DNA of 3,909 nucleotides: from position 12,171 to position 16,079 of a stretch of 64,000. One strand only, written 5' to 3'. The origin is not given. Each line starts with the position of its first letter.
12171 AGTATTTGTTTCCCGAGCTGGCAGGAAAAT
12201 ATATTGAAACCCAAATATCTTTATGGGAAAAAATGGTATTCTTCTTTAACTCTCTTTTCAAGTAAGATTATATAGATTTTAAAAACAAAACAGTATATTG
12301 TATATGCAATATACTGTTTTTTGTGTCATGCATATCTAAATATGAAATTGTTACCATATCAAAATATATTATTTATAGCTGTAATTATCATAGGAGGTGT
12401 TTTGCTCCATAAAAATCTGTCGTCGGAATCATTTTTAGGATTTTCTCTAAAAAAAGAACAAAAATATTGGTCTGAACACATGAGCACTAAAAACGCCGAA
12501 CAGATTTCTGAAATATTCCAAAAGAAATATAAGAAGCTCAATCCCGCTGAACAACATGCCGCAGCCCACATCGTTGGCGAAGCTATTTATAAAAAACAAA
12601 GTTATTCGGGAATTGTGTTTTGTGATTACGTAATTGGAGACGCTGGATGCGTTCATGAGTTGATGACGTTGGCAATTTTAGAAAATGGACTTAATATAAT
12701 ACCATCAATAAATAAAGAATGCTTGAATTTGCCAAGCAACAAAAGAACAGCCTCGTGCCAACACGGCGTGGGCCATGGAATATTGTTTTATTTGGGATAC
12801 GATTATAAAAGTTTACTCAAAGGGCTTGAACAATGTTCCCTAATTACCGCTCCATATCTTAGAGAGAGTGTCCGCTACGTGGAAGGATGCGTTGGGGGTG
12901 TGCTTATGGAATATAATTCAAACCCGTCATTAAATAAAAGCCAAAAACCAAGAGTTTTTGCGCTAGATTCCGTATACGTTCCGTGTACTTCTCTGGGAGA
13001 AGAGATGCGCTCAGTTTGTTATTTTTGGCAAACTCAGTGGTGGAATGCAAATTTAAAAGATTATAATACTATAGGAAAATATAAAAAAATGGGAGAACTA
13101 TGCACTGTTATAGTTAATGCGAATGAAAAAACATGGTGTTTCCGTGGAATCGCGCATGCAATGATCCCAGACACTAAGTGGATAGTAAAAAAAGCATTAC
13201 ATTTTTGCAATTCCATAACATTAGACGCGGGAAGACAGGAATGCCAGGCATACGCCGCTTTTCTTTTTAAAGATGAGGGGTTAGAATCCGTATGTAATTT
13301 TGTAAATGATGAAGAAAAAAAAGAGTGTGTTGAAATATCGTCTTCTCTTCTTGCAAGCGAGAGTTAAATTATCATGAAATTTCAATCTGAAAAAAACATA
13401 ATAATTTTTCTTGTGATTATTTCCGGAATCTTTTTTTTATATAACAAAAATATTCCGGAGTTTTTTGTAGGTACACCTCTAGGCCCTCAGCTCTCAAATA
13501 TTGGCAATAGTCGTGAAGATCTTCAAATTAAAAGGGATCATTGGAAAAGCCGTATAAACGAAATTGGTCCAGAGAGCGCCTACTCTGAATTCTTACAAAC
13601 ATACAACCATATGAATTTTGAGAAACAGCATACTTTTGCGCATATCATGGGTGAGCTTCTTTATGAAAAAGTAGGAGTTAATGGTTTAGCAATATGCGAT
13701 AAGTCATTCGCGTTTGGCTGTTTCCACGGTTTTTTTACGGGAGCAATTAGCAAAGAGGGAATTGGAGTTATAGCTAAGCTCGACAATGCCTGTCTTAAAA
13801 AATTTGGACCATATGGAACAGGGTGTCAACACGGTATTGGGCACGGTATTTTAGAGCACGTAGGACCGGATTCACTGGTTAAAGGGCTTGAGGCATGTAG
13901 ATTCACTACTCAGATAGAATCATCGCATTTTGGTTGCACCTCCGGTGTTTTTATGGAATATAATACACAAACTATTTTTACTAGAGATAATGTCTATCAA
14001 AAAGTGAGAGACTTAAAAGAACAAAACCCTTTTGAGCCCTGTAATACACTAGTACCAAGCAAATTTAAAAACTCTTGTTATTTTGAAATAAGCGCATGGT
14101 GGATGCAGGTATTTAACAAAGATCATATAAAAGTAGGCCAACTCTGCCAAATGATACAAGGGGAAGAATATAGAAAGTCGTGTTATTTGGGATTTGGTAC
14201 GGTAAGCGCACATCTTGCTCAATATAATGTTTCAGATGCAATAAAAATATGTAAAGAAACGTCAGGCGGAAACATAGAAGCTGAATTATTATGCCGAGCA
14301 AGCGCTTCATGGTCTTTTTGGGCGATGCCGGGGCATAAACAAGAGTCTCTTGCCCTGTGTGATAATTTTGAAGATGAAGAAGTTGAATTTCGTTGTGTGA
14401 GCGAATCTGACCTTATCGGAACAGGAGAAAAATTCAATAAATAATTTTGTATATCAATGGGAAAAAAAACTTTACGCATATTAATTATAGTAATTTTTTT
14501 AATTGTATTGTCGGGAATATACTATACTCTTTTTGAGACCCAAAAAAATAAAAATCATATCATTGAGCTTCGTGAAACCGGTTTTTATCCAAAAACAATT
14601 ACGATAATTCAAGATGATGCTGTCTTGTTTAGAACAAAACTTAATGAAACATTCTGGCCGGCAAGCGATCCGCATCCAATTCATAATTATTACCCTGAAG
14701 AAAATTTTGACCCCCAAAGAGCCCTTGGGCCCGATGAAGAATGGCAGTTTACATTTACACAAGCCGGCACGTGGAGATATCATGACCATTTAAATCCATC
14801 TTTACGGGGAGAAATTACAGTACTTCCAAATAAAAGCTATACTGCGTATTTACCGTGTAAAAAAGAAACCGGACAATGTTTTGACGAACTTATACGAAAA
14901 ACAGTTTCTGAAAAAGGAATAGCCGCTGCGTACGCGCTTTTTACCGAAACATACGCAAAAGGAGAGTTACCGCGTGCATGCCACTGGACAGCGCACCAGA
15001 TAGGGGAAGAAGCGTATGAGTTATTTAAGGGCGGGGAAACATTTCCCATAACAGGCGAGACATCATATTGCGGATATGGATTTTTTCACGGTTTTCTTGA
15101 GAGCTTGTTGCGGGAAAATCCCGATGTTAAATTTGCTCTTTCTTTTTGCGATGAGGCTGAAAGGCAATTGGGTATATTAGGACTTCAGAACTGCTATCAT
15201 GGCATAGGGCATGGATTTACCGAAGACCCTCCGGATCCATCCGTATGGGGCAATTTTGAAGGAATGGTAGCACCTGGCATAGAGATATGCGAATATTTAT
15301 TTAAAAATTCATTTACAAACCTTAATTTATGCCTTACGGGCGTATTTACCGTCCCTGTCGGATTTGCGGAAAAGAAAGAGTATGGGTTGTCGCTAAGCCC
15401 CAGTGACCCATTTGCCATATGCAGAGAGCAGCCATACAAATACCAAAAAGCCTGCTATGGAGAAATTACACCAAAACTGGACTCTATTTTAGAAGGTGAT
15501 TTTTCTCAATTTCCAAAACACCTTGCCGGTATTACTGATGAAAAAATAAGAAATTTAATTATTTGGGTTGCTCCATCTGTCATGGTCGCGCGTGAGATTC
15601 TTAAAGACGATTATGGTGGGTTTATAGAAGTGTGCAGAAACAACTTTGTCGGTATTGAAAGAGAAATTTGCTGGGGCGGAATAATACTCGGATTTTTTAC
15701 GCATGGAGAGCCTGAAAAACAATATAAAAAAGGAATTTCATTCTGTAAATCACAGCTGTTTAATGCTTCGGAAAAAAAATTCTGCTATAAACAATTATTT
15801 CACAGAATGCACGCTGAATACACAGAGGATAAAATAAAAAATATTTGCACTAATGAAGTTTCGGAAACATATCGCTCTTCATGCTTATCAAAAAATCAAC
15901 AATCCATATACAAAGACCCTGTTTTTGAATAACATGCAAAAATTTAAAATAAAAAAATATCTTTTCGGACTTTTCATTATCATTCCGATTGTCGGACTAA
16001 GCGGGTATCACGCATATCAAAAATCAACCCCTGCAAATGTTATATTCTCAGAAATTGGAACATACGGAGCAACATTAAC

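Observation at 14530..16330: Cys-less cupredoxin-like N-terminal domains (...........YHDHL) fused to three members of the Cys/His family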

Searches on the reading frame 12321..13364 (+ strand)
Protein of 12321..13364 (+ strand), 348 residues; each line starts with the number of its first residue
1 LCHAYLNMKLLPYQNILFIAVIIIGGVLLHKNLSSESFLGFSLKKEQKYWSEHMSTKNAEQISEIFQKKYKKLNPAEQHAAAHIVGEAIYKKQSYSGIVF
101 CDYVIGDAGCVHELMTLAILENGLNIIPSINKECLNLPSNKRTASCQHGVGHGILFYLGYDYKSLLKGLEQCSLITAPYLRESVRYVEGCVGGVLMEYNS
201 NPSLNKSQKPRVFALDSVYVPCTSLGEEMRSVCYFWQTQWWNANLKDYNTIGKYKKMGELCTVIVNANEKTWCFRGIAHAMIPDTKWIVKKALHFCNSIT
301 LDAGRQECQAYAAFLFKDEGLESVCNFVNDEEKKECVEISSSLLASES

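Call 9: search_protein_families(library=pfam, proteins=[window:12321-13364:+], max_evalue=1)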
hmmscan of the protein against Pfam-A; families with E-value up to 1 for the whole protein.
window:12321-13364:+ (348 aa): 2 families
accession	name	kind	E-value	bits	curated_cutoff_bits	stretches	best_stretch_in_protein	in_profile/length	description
PF20925.3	Htt_bridge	-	0.023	14.3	27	1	45-123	62-133/271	Huntingtin, bridge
PF01628.27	HrcA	-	0.091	13.2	22.2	0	166-199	178-212/215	HrcA protein C terminal domain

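Call 10: search_protein_families(library=ncbifam, proteins=[window:12321-13364:+], max_evalue=1)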
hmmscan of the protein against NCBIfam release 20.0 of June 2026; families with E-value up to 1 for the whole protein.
window:12321-13364:+ (348 aa): 0 families

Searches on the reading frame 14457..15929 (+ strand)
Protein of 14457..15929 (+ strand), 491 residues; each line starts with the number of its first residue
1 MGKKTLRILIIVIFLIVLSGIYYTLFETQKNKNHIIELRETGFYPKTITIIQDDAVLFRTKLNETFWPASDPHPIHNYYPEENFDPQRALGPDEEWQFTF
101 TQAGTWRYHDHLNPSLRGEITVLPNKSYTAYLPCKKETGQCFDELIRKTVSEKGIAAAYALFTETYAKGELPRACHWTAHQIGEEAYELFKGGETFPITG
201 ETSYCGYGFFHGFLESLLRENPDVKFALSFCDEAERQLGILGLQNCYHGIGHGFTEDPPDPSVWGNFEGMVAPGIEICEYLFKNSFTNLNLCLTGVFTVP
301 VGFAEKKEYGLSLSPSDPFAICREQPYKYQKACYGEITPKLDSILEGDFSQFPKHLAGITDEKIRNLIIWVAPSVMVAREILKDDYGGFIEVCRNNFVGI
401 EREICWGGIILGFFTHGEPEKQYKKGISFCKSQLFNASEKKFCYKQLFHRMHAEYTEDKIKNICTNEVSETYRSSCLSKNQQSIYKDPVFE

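Call 9: search_protein_families(library=pfam, proteins=[window:14457-15929:+], max_evalue=1)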
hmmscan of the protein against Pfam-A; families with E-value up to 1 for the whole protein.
window:14457-15929:+ (491 aa): 2 families
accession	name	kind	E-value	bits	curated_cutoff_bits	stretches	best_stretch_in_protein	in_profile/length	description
PF13473.12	Cupredoxin_1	-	0.0082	16.6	27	1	15-122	5-104/104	Cupredoxin-like domain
PF09305.16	TACI-CRD2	-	0.11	13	22.9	1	133-153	2-22/39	TACI, cysteine-rich domain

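Call 10: search_protein_families(library=ncbifam, proteins=[window:14457-15929:+], max_evalue=1)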
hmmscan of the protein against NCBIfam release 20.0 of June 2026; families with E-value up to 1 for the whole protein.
window:14457-15929:+ (491 aa): 1 family
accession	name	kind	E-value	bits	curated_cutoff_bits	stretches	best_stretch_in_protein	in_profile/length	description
NF041554.1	SA1362_fam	subfamily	0.078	13.1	42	1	7-33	30-56/70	SA1362 family protein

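Call 52: predict_structure(alignment_id=A5)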
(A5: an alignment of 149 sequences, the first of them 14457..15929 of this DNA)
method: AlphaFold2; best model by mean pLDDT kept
length: 491 residues; sequences in the alignment: 149
mean_pLDDT: 93.7   pTM: 0.87
mean pLDDT of the five models: 93.7, 93.2, 93.1, 92.9, 92.6
residues with pLDDT >= 90: 429; 70-90: 45; 50-70: 17; < 50: 0
segments of 3 or more residues with pLDDT < 50: none
pLDDT, mean of each block of 10 residues (from residue 1): 89 95 73 94 96 96 96 75 87 97 92 92 76 77 94 96 93 91 97 95 92 95 97 96 97 91 96 98 97 97 96 97 97 98 96 97 98 96 96 98 98 93 97 98 98 95 98 97 94 82
secondary structure, 60 per line:
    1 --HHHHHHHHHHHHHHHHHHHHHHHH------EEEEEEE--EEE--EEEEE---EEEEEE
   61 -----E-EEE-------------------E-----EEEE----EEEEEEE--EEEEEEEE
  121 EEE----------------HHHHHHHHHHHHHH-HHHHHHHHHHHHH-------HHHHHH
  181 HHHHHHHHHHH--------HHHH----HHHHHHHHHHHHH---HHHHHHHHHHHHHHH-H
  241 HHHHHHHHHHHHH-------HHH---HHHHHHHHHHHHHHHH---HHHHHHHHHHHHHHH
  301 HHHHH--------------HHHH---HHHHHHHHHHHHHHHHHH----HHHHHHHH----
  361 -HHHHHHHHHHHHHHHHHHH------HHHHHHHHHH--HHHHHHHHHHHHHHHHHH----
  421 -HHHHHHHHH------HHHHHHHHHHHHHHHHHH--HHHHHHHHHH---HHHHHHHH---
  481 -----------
elements in order: H3-26 E33-39 E42-44 E47-51 E55-60 E68-70 E96-99 E104-110 E113-123 H140-153 H155-167 H175-191 H200-203 H208-220 H224-238 H240-253 H267-282 H286-305 H320-323 H327-344 H349-356 H362-380 H387-396 H399-416 H422-430 H437-454 H457-466 H470-477

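Call 54: fold_search(model_id=the predicted structure, library=pdb)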
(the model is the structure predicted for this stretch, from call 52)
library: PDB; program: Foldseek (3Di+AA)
matches with E <= 10: 1013; with E <= 0.001: 37
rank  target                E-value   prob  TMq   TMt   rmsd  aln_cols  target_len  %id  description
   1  7wgu_B                2.0e-04  1.00  0.16  0.22  23.3       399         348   11  Crystal structure of metal-binding protein EfeO from Escherichia coli (released 2022-12-14)
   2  2plt                  2.2e-04  1.00  0.16  0.73   3.2       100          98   22  STRUCTURE DETERMINATION OF PLASTOCYANIN FROM A CRYSTAL SPECIMEN WITH HEMIHEDRAL TWINNING FRACTION OF ONE-HALF (released 1993-10-31)
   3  1pcs                  2.2e-04  1.00  0.16  0.70   3.5       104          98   20  THE 2.15 A CRYSTAL STRUCTURE OF A TRIPLE MUTANT PLASTOCYANIN FROM THE CYANOBACTERIUM SYNECHOCYSTIS SP. PCC 6803 (released 1997-12-17)
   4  7pcy                  3.0e-04  1.00  0.16  0.73   3.1        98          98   16  THE CRYSTAL STRUCTURE OF PLASTOCYANIN FROM A GREEN ALGA, ENTEROMORPHA PROLIFERA (released 1990-07-15)
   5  6hbe_C                3.0e-04  1.00  0.16  0.18   3.6       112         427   21  Cu-containing nitrite reductase (NirK) from Thermus scotoductus SA-01 (released 2019-01-23)
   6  4r0o_A                3.3e-04  1.00  0.17  0.68   3.3       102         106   20  Crystal structure of PEGylated plastocyanin at 4.2 A resolution (released 2015-10-07)
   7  1baw_A                3.5e-04  1.00  0.16  0.68   2.9       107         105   19  PLASTOCYANIN FROM PHORMIDIUM LAMINOSUM (released 1999-03-02)
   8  1sf3                  3.8e-04  1.00  0.16  0.69   3.3        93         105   15  Structure of the reduced form of the P94A mutant of amicyanin (released 2004-07-27)
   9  1sfd_A                3.8e-04  1.00  0.15  0.65   4.2        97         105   16  oxidized form of amicyanin mutant P94F (released 2004-07-27)
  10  2bz7                  3.8e-04  1.00  0.16  0.69   3.6       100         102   22  Oxidized and reduced structures of a mutant Plastocyanin of fern (released 2006-11-20)
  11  1kdi                  3.8e-04  1.00  0.16  0.67   4.5       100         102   23  REDUCED FORM OF PLASTOCYANIN FROM DRYOPTERIS CRASSIRHIZOMA (released 1999-05-11)
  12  5fc9_A                4.0e-04  1.00  0.16  0.78   3.2        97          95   15  Novel Purple Cupredoxin from Nitrosopumilus maritimus (released 2016-05-11)
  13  3cvd_A                4.2e-04  1.00  0.17  0.69   3.3       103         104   19  Regulation of Protein Function: Crystal Packing Interfaces and Conformational Dimerization (released 2008-07-08)
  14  1bxu                  4.4e-04  1.00  0.16  0.78   2.6        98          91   19  OXIDIZED PLASTOCYANIN FROM SYNECHOCOCCUS SP. (released 1999-06-15)
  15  5ysg_A                4.5e-04  1.00  0.16  0.60   8.5       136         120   16  X-ray Crystal Structure of Pseudoazurin Met16Gly Variant, Reduced Form. (released 2018-11-14)
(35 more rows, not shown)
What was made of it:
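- On EfeO (Cup-I + peptidase-M75 domain): Foldseek TM is 0.16-0.22 (call 54).
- Closest known: EfeO. Same: It is the top Foldseek hit for the full-length model (call 54).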
